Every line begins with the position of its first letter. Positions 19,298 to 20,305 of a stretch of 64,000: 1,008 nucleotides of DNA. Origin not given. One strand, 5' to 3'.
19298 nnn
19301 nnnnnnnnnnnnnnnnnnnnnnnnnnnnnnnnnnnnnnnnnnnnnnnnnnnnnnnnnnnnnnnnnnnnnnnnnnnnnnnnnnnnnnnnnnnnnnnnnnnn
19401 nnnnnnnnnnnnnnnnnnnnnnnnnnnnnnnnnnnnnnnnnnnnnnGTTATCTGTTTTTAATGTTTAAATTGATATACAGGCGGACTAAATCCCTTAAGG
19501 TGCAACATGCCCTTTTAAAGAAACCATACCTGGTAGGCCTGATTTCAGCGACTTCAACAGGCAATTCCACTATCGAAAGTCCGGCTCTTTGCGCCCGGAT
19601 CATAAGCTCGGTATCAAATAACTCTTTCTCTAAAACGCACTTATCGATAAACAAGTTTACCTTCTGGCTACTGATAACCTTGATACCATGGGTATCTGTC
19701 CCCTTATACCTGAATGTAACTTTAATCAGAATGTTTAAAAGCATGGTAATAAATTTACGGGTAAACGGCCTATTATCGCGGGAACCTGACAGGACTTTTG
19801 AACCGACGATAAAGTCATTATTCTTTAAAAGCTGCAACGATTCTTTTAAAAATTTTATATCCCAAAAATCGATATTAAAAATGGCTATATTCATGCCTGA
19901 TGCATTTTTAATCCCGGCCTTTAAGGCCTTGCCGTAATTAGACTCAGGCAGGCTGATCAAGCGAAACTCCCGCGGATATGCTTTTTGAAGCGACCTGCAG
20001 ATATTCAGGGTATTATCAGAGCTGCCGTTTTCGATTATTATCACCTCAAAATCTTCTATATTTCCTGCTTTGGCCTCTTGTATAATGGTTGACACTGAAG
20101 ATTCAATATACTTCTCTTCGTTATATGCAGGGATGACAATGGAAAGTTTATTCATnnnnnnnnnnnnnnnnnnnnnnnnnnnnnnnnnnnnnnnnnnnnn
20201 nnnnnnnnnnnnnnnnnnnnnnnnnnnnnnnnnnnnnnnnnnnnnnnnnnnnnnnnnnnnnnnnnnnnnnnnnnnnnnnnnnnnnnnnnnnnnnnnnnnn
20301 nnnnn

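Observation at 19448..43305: Extracytoplasmic glycosylation relay: four DPM1-like polyprenyl-P-sugar synthases, a flippase-like protein and three GT-C-type polytopic transferases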

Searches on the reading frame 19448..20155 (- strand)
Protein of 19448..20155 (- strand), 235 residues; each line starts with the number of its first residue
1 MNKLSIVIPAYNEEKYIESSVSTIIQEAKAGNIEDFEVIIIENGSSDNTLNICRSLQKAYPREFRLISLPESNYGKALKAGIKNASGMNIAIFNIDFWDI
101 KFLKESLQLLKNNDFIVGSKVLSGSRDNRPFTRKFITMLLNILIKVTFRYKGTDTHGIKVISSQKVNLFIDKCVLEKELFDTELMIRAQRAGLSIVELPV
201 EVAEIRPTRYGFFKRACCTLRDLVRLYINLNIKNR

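Call 4: search_protein_families(library=pfam, proteins=[window:19448-20155:-], max_evalue=0.01)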
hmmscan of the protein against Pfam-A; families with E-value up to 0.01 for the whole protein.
window:19448-20155:- (235 aa): 3 families
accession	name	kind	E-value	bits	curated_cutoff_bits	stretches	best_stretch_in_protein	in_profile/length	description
PF00535.33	Glycos_transf_2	-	5.7e-21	75.6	23.3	1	5-155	1-152/168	Glycosyl transferase family 2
PF13641.12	Glyco_tranf_2_3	-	7.2e-09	36.4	27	1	4-125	3-127/230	Glycosyltransferase like family 2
PF10111.15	Glyco_tranf_2_2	-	0.00054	20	27.3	1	5-77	1-70/276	Glycosyltransferase like family 2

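Call 12: search_protein_families(library=ncbifam, proteins=[window:19448-20155:-], max_evalue=0.001)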
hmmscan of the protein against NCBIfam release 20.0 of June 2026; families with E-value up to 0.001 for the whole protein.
window:19448-20155:- (235 aa): 17 families
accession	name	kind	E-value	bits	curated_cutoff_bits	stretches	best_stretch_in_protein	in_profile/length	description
NF047588.1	GlcsyltransPgfSStrep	equivalog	7.6e-14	51.6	500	1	3-170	2-168/308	glycosyltransferase PgfS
NF007482.0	PRK10073.1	equivalog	6.6e-12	45.1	423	1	2-96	6-95/334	glycosyltransferase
TIGR03937.1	PgaC_IcaA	equivalog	2.5e-11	43.2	422.3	1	2-89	45-128/407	poly-beta-1,6-N-acetyl-D-glucosamine synthase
NF038302.1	EPS_HpsE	equivalog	2.4e-10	39.9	300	1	3-94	2-94/307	hormogonium polysaccharide biosynthesis glycosyltransferase HpsE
TIGR04283.1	glyco_like_mftF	equivalog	2.2e-09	37.3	182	1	4-214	1-196/221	TIGR04283 family arsenosugar biosynthesis glycosyltransferase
NF007986.1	PRK10714.1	equivalog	4.6e-09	35.7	529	1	2-148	6-150/316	undecaprenyl-phosphate 4-deoxy-4-formamido-L-arabinose transferase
NF047683.1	TeichurnBiosyTuaG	equivalog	5.7e-09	36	400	1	3-116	7-117/252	teichuronic acid biosynthesis protein TuaG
NF041875.1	EPS_EpsD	equivalog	6.8e-08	32.3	370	1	4-110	1-104/325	exopolysaccharide biosynthesis glycosyltransferase EpsD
TIGR03111.1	glyc2_xrt_Gpos1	hypoth_equivalog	2.3e-07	30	363.95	1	3-96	50-139/439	TIGR03111 family XrtG-associated glycosyltransferase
NF053739.1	GlytfEpsEBac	equivalog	3.8e-07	29.3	450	1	3-96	2-92/265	glycosyltransferase EpsE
NF010496.0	PRK13915.1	equivalog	2.4e-06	26.9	262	1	2-55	31-83/307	glucosyl-3-phosphoglycerate synthase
TIGR03469.1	HpnB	hypoth_equivalog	4.7e-06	25.9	379.25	1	3-89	45-135/386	hopene-associated glycosyltransferase HpnB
NF050050.1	ProtGlycPglI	equivalog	6e-06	25.8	500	1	1-84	1-76/306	GalNAc(5)-diNAcBac-PP-undecaprenol beta-1,3-glucosyltransferase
NF041391.1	DPhHxTase_Halo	equivalog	9.1e-05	21.5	375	1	10-204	3-185/213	dolichyl-phosphate hexose transferase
NF045692.1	OglycostaseCruG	equivalog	0.00022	20.3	600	1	2-87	41-126/386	2'-O-glycosyltransferase CruG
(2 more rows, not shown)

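Call 15: search_solved_structures(query=window:19448-20155:-, max_evalue=0.001)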
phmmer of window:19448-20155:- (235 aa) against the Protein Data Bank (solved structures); distinct sequences matched with E-value up to 0.001: 17.
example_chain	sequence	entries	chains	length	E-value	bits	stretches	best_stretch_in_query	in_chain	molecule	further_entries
2z87_A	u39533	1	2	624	3.2e-11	46.5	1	4-94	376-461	Chondroitin synthase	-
2z86_A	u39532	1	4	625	3.3e-11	46.5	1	4-94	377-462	Chondroitin synthase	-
5mlz_A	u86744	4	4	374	1.3e-09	41.3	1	3-138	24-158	Dolichol monophosphate mannose synthase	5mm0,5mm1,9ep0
5hea_A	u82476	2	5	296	4.3e-09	39.6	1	4-116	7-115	Putative glycosyltransferase (GalT1)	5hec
3bcv_A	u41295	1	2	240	2.1e-08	37.4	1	3-96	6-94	Putative glycosyltransferase protein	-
9hwj_A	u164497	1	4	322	8.1e-07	32.1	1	2-223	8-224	Undecaprenyl-phosphate 4-deoxy-4-formamido-L-arabinose transferase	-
9bhc_C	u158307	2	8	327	3.6e-06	30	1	2-213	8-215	Undecaprenyl-phosphate 4-deoxy-4-formamido-L-arabinose transferase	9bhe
8vxh_A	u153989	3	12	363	4.8e-06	29.6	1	2-213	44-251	Undecaprenyl-phosphate 4-deoxy-4-formamido-L-arabinose transferase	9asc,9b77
5eke_A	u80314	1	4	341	6.9e-06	29.1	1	3-104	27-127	Uncharacterized glycosyltransferase sll0501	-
5ekp_C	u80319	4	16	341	7e-06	29.1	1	3-104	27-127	Uncharacterized glycosyltransferase sll0501 | Glycosyltransferase sll0501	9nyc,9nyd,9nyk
9nye_A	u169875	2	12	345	7.2e-06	29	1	3-104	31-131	Glycosyltransferase sll0501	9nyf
3l7j_A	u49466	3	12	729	1e-05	28.5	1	1-76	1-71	Teichoic acid biosynthesis protein F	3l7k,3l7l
3l7i_A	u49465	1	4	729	1e-05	28.5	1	1-76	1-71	Teichoic acid biosynthesis protein F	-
3l7m_A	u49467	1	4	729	1e-05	28.5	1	1-76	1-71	Teichoic acid biosynthesis protein F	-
6p61_A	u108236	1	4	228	1.4e-05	28.1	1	4-96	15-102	Glycosyltransferase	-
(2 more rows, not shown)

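Call 68: find_related_loci(query=window:19448-20155:-, collection=metagenome_contigs, flank=6000)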
Query window:19448-20155:- (235 aa) in metagenome_contigs; peptide patterns used: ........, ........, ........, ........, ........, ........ (x = any residue, [..] = any of these).
600 stretches matched a pattern (row limit reached: there are more); 252 encode a relative of the query (tblastn E <= 1e-3); the best 80 are kept; 80 distinct loci.
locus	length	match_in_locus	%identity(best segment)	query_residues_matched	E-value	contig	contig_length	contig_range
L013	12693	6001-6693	46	4-233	3e-64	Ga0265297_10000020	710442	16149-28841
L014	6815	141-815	41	1-227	4e-58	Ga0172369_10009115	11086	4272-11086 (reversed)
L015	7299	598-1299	44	3-235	9e-58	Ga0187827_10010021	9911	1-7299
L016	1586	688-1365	44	3-227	1e-59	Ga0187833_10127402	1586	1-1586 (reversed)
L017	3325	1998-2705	42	1-235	2e-55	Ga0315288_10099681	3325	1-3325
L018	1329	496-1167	42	4-230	1e-57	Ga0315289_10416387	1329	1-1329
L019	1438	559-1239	40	4-230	2e-57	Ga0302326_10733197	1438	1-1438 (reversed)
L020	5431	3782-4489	41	1-232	8e-54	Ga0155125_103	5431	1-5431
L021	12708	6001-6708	41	1-232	8e-54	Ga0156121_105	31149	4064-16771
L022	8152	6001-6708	41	1-232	8e-54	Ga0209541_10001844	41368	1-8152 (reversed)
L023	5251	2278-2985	41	1-232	6e-54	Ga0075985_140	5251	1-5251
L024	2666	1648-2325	40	4-230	1e-53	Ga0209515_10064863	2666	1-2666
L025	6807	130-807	40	4-230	2e-53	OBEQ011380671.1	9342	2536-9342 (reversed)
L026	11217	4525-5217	40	4-232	2e-47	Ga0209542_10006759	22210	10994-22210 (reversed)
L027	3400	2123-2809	31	1-230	2e-24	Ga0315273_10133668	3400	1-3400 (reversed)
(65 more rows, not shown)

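Call 72: search_protein_families(library=pfam, proteins=[L021:10315-11676:+, L026:5987-7591:+, L015:5419-7005:+, L017:1998-3323:+, L013:8787-10184:+, L025:2191-3690:+, L021:11718-12707:+, L026:8264-9601:+, L027:1-1500:-, L013:5223-5987:+], max_evalue=0.01)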
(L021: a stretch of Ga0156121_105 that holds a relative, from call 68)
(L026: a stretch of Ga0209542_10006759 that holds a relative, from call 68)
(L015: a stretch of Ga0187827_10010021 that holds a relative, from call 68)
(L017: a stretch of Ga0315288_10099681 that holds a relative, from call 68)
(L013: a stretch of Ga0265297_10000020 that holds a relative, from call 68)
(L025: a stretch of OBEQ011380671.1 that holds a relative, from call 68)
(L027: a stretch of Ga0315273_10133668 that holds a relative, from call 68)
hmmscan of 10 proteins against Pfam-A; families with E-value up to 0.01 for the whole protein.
L021:10315-11676:+ (453 aa): 1 family
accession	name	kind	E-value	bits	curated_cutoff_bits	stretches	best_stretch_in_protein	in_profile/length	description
PF13231.12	PMT_2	-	3.7e-11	43.9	26.1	1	74-202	10-138/160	Dolichyl-phosphate-mannose-protein mannosyltransferase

L026:5987-7591:+ (534 aa): 2 families
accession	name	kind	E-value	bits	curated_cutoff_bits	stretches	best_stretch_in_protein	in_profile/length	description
PF13231.12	PMT_2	-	2.5e-09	38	26.1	1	139-276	11-154/160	Dolichyl-phosphate-mannose-protein mannosyltransferase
PF02366.24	PMT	-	7.2e-05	22.9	22.7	1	156-267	90-212/245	Dolichyl-phosphate-mannose-protein mannosyltransferase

L015:5419-7005:+ (528 aa): 0 families

L017:1998-3323:+ (442 aa): 3 families
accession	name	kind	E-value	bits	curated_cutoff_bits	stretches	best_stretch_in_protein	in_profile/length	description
PF00535.33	Glycos_transf_2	-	8.3e-16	58.8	23.3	1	5-156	1-152/168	Glycosyl transferase family 2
PF13231.12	PMT_2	-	4.2e-09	37.3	26.1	1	310-438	10-145/160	Dolichyl-phosphate-mannose-protein mannosyltransferase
PF18916.5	Lycopene_cyc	-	0.008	17.2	27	1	224-271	15-63/92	Lycopene cyclase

L013:8787-10184:+ (465 aa): 1 family
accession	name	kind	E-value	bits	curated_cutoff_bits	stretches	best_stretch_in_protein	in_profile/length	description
PF04932.20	Wzy_C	-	1.9e-11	44.4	31.7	1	216-393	1-148/149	O-Antigen ligase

L025:2191-3690:+ (499 aa): 1 family
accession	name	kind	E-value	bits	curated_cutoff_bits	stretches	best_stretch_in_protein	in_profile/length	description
PF04932.20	Wzy_C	-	9.3e-11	42.2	31.7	1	263-434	3-148/149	O-Antigen ligase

L021:11718-12707:+ (330 aa): 2 families
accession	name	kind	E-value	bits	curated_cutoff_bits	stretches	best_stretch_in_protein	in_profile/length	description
PF13231.12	PMT_2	-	3.7e-13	50.4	26.1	1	71-233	3-157/160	Dolichyl-phosphate-mannose-protein mannosyltransferase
PF03901.23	Glyco_transf_22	-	3.1e-06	27.1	23.8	1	89-247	77-235/414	Alg9-like mannosyltransferase family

L026:8264-9601:+ (445 aa): 2 families
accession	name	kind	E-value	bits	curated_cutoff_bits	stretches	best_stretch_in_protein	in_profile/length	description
PF13231.12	PMT_2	-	6.7e-12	46.3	26.1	1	68-224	3-158/160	Dolichyl-phosphate-mannose-protein mannosyltransferase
PF02366.24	PMT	-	2.7e-05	24.3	22.7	1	91-203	87-199/245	Dolichyl-phosphate-mannose-protein mannosyltransferase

L027:1-1500:- (500 aa): 2 families
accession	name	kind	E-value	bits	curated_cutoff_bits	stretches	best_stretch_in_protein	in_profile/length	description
PF13231.12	PMT_2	-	3.5e-18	66.8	26.1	1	82-226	11-154/160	Dolichyl-phosphate-mannose-protein mannosyltransferase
PF02516.20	STT3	-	8.4e-05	22.7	24.5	1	75-229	74-240/405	Oligosaccharyl transferase STT3, N-terminal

L013:5223-5987:+ (254 aa): 1 family
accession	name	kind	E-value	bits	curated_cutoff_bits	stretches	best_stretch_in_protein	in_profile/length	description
PF01841.26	Transglut_core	-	6.6e-05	23.6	23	1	63-161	3-107/108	Transglutaminase-like superfamily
